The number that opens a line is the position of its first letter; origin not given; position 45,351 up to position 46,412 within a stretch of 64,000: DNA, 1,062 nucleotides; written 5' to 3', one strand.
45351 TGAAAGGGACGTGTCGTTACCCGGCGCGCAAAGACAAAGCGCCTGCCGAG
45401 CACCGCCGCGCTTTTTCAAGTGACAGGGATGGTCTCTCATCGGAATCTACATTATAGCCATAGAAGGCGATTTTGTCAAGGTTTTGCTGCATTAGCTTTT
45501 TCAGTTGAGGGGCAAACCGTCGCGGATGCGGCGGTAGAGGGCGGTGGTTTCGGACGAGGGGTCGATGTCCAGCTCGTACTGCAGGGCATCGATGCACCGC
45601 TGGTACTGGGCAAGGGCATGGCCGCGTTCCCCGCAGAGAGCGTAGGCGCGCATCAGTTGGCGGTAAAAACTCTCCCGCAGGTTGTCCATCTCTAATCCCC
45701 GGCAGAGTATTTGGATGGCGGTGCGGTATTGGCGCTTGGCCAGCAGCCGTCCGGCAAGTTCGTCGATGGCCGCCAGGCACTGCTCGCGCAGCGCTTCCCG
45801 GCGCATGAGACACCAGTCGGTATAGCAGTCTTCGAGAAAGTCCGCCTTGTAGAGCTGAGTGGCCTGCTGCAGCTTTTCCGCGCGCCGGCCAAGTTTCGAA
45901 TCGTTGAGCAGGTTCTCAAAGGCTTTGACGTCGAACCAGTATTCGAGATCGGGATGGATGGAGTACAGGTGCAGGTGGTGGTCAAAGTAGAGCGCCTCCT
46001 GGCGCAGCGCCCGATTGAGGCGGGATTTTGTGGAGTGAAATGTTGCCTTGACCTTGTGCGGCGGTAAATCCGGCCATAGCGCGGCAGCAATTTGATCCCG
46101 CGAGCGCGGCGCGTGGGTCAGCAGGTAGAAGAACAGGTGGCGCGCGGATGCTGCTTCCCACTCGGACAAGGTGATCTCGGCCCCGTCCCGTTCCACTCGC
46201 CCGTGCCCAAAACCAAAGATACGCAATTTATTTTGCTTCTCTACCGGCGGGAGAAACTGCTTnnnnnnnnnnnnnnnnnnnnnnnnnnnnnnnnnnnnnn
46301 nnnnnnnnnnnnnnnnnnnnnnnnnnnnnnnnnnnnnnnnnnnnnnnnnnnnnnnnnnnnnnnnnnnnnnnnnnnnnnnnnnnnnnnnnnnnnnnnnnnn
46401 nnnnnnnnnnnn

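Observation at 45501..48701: STAND NTPase regulator with inverted SARP domain order (NTPase-TPR-wHTH-BTAD), standalone between rpoC and PBP1A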

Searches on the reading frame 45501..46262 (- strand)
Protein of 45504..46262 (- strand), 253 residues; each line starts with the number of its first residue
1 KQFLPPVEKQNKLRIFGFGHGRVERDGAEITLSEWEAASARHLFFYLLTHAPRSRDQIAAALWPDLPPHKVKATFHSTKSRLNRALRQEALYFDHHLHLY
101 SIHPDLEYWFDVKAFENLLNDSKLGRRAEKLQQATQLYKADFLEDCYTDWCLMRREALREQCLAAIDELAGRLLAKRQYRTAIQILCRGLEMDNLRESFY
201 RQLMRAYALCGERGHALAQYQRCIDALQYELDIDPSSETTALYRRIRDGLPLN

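Call 7: search_protein_families(library=pfam, proteins=[window:45504-46262:-], max_evalue=10)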
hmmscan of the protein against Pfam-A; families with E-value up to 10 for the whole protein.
seq(253 aa): 3 families
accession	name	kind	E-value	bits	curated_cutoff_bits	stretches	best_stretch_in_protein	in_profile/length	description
PF03704.23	BTAD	-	4.1e-28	99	22.1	1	112-247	3-146/146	Bacterial transcriptional activator domain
PF10545.15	MADF_DNA_bdg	-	0.053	14.3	22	1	56-90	30-64/84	Alcohol dehydrogenase transcription factor Myb/SANT-like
PF13428.12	TPR_14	-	2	9.8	23.5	2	200-226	4-30/44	Tetratricopeptide repeat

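Call 46: predict_structure(alignment_id=A2)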
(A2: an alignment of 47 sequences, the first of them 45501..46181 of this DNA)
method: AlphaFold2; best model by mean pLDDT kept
length: 226 residues; sequences in the alignment: 47
mean_pLDDT: 96.8   pTM: 0.89
mean pLDDT of the five models: 96.8, 96.8, 96.8, 96.6, 96.6
residues with pLDDT >= 90: 217; 70-90: 9; 50-70: 0; < 50: 0
segments of 3 or more residues with pLDDT < 50: none
pLDDT, mean of each block of 10 residues (from residue 1): 88 97 98 98 98 97 98 97 96 91 97 95 97 98 98 98 98 99 98 98 98 98 93
secondary structure, 60 per line:
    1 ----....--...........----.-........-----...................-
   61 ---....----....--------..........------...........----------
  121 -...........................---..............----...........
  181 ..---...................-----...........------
elements in order: H5-8 H11-21 H28-35 H41-59 E64-67 E72-75 H84-93 H100-110 H122-148 H152-165 H170-182 H186-204 H210-220

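Call 48: fold_search(model_id=the predicted structure, library=pdb)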
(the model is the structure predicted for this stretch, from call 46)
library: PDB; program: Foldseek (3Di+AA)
matches with E <= 10: 1586; with E <= 0.001: 7
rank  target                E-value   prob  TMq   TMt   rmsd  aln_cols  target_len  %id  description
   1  2ff4_A                5.2e-08  1.00  0.73  0.46   3.9       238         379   23  Mycobacterium tuberculosis EmbR in complex with low affinity phosphopeptide (released 2006-01-24)
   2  2ff4_B                5.5e-08  1.00  0.75  0.48   3.7       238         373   23  Mycobacterium tuberculosis EmbR in complex with low affinity phosphopeptide (released 2006-01-24)
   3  2fez                  6.0e-08  1.00  0.77  0.49   3.6       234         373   24  Mycobacterium tuberculosis EmbR (released 2006-01-24)
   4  8k60_J                9.4e-08  1.00  0.78  0.71   3.2       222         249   22  Cryo-EM structure of Streptomyces coelicolor transcription initiation complex with the global transcription factor Afs (released 2024-07-31)
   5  8k60_I                1.3e-07  1.00  0.80  0.73   3.1       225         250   23  Cryo-EM structure of Streptomyces coelicolor transcription initiation complex with the global transcription factor Afs (released 2024-07-31)
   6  8hvr_I                2.0e-07  1.00  0.75  0.68   4.1       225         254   23  Cryo-EM structure of AfsR-dependent transcription activation complex with afsS promoter (released 2023-12-27)
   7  1p5q_A                7.9e-04  1.00  0.43  0.36   7.6       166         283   18  Crystal Structure of FKBP52 C-terminal Domain (released 2004-06-22)
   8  9gzg_A                1.7e-03  1.00  0.33  0.47  10.7       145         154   18  Crystal structure of CTPR4E4 mutant (released 2025-10-15)
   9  1qz2_A                1.8e-03  1.00  0.44  0.36   7.6       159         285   18  Crystal Structure of FKBP52 C-terminal Domain complex with the C-terminal peptide MEEVD of Hsp90 (released 2004-06-22)
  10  8ffv_D                1.8e-03  1.00  0.43  0.26   7.9       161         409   19  Cryo-EM structure of the GR-Hsp90-FKBP52 complex (released 2023-11-01)
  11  2fbn_A                1.9e-03  1.00  0.40  0.55   5.8       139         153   12  Plasmodium falciparum putative FK506-binding protein PFL2275c, C-terminal TPR-containing domain (released 2006-01-24)
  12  5mgx_G                2.2e-03  1.00  0.44  0.38   6.6       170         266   18  The structure of FKBP38 in complex with the MEEVD tetratricopeptide binding-motif of Hsp90 (released 2017-03-22)
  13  5mgx_E                2.7e-03  1.00  0.44  0.38   6.5       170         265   18  The structure of FKBP38 in complex with the MEEVD tetratricopeptide binding-motif of Hsp90 (released 2017-03-22)
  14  9qhc_B                2.7e-03  1.00  0.33  0.28  12.5       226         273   15  Crystal structure of 8-repeat CTPR protein with eliminated coordination sites (released 2025-10-22)
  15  5mgx_F                2.8e-03  1.00  0.44  0.38   6.5       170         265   18  The structure of FKBP38 in complex with the MEEVD tetratricopeptide binding-motif of Hsp90 (released 2017-03-22)
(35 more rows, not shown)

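Call 108: search_protein_representatives(protein=window:45501-46226:-)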
Query: 241 residues. Proteins with E-value up to 0.001 (for the whole library): 41211; up to 1e-10: 18064; up to 1e-30: 210. The best 150 are listed.
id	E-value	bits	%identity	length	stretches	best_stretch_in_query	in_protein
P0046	7.6e-84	297.7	61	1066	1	1-240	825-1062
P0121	3.6e-82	292.2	57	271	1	1-240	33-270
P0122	8.8e-80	284.3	56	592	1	1-240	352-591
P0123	2.8e-70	253.3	52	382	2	1-236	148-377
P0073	1.9e-62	227.6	51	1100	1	2-240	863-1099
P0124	2.8e-62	227.1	51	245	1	1-237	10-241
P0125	5.1e-60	219.7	48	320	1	1-237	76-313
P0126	1.1e-57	212.0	50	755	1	2-236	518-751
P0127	4.0e-57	210.2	48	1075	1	1-237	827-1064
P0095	2.7e-53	197.6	46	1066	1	2-237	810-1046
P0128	2.6e-51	191.2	41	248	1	5-234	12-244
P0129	4.4e-50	187.1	43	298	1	2-234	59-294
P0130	1.1e-48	182.6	45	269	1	1-240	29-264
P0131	4.5e-47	177.3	33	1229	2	2-235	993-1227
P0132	5.1e-47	177.1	42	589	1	2-234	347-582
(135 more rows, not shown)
